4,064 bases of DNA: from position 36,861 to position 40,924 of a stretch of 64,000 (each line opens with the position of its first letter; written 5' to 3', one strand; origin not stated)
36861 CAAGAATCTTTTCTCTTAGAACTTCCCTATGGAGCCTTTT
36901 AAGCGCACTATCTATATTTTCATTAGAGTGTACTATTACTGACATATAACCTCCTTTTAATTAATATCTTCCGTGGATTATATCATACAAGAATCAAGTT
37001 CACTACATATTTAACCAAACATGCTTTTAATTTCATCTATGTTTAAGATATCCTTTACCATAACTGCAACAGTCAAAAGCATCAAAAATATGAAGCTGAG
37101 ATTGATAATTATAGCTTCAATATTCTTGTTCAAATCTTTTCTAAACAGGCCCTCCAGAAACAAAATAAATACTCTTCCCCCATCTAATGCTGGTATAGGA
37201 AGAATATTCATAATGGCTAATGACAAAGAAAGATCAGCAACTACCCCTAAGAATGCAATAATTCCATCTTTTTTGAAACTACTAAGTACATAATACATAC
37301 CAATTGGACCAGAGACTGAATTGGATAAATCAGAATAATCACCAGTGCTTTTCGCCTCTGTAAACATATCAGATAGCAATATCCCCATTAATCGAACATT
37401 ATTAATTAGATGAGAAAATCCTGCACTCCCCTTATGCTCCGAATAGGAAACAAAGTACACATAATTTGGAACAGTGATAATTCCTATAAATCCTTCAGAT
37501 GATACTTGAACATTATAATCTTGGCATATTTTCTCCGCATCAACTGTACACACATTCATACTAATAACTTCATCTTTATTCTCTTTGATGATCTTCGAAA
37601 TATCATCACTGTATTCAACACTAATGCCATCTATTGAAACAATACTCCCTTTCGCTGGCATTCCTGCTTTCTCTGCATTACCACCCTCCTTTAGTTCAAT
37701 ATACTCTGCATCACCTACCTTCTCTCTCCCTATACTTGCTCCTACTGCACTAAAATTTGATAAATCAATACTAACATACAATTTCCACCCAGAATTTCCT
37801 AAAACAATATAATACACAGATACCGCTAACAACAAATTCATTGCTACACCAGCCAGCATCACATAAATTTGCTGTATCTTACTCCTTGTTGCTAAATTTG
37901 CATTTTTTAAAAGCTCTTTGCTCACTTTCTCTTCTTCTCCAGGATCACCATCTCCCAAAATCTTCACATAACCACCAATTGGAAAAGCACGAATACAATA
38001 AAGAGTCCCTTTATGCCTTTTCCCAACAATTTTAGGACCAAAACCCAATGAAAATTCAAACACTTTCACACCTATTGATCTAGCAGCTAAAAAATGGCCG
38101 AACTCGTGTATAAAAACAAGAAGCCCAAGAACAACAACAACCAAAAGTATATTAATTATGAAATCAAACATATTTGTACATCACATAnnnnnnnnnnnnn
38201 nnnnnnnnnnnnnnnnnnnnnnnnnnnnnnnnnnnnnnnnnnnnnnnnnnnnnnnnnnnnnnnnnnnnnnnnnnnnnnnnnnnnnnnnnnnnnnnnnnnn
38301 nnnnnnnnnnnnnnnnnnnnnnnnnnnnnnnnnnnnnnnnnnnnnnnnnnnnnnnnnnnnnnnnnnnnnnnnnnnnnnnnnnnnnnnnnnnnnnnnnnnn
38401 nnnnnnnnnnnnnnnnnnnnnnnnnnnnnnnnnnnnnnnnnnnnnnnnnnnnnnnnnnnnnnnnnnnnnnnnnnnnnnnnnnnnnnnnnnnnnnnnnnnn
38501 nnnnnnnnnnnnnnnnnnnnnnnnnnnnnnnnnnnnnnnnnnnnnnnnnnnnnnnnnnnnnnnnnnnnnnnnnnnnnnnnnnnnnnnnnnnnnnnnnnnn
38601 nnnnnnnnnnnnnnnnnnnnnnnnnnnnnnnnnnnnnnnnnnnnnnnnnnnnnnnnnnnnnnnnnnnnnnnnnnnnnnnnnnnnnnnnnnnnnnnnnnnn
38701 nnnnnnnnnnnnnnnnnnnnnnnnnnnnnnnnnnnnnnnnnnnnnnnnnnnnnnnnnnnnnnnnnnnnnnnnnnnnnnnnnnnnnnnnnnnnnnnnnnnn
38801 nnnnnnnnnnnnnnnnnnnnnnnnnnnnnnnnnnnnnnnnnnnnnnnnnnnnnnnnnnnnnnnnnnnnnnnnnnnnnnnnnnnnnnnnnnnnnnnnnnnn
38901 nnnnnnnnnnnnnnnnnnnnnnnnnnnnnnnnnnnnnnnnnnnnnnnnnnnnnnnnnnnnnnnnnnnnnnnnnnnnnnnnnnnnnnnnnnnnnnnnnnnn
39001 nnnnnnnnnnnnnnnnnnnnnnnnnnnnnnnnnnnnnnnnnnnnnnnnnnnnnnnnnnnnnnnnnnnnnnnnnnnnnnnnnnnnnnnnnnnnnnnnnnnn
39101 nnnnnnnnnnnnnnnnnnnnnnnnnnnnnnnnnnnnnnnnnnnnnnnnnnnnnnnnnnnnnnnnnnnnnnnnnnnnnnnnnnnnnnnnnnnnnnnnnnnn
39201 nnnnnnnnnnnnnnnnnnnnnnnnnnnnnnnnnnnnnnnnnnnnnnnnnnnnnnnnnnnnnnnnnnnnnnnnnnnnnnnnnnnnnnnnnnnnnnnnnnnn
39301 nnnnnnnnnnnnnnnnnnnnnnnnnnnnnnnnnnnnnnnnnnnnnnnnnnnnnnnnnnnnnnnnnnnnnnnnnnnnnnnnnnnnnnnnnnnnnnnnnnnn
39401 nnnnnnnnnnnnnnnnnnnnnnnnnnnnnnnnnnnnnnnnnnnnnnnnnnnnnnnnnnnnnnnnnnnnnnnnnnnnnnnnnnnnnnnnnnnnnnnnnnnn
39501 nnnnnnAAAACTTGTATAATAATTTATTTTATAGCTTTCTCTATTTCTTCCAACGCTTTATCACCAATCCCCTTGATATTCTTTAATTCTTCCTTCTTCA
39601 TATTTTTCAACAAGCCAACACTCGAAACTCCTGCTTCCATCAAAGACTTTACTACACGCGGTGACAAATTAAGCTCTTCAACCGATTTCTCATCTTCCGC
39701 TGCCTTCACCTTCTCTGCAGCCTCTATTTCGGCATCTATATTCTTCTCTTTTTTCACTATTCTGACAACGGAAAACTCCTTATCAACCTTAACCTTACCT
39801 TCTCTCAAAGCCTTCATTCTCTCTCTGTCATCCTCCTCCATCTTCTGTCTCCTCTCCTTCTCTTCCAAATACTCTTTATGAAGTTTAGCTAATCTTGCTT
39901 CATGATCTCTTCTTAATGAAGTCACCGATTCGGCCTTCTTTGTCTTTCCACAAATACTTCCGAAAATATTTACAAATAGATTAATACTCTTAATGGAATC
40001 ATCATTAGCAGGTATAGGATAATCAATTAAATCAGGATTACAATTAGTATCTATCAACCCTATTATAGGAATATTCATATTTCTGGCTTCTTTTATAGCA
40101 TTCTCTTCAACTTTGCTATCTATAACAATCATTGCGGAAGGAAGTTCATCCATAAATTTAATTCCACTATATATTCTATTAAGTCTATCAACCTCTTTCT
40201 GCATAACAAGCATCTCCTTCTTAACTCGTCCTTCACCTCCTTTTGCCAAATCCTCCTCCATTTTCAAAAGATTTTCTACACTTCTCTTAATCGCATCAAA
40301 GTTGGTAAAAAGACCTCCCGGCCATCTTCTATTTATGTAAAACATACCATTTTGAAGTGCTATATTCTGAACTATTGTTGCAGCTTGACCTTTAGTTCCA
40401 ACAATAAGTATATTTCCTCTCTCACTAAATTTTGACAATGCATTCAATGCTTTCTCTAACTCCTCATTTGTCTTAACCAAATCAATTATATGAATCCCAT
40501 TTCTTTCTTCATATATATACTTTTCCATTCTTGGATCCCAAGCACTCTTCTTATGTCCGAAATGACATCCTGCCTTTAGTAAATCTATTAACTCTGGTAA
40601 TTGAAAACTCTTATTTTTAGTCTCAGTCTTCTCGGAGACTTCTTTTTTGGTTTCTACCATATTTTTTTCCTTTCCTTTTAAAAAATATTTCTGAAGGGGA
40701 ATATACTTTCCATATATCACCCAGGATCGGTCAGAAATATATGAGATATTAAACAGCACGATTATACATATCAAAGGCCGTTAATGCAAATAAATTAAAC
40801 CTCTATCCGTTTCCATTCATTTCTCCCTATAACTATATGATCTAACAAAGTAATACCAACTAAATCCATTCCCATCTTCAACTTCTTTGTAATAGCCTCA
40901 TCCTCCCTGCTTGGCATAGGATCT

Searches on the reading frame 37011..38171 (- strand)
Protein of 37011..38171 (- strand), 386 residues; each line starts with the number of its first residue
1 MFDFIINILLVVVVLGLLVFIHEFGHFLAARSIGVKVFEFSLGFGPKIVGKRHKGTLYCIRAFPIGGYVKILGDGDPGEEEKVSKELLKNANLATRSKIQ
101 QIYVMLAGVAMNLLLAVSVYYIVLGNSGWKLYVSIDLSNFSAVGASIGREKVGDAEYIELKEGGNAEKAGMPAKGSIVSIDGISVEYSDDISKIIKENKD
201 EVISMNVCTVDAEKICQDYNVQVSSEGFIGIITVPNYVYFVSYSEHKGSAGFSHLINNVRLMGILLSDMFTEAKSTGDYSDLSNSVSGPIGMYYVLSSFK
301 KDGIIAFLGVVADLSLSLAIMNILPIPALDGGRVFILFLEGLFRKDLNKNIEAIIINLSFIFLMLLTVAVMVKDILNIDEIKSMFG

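Call 14: search_protein_families(library=pfam, proteins=[window:37011-38171:-], max_evalue=0.001)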
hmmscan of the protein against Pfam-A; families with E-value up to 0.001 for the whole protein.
window:37011-38171:- (386 aa): 1 family
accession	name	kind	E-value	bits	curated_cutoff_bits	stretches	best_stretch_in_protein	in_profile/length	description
PF02163.28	Peptidase_M50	-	2.2e-50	171.5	27.2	1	12-366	3-221/221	Peptidase family M50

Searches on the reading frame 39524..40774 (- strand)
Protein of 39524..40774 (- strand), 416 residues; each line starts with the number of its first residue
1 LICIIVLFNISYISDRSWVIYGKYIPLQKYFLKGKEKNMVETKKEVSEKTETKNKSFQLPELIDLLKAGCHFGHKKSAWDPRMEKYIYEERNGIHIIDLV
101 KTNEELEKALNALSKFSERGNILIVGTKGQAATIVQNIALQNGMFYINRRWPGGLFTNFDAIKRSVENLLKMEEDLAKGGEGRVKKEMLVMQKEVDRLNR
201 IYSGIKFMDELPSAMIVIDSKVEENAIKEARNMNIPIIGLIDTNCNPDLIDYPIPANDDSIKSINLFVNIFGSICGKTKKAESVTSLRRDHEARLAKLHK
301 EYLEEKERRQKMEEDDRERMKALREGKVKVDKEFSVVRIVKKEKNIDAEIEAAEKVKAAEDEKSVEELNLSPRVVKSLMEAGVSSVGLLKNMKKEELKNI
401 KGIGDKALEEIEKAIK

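Call 14: search_protein_families(library=pfam, proteins=[window:39524-40774:-], max_evalue=0.001)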
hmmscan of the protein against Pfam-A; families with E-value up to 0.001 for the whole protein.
window:39524-40774:- (416 aa): 3 families
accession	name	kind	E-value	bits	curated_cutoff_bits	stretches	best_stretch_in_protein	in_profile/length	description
PF00318.25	Ribosomal_S2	-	1.2e-75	253.9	26.1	1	65-272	1-210/216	Ribosomal protein S2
PF03118.21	RNA_pol_A_CTD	-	6.6e-13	48.6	23.8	1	355-415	5-65/67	Bacterial RNA polymerase, alpha chain C terminal domain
PF14520.12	HHH_5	-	7.6e-05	23.6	27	1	372-411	12-51/57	Helix-hairpin-helix domain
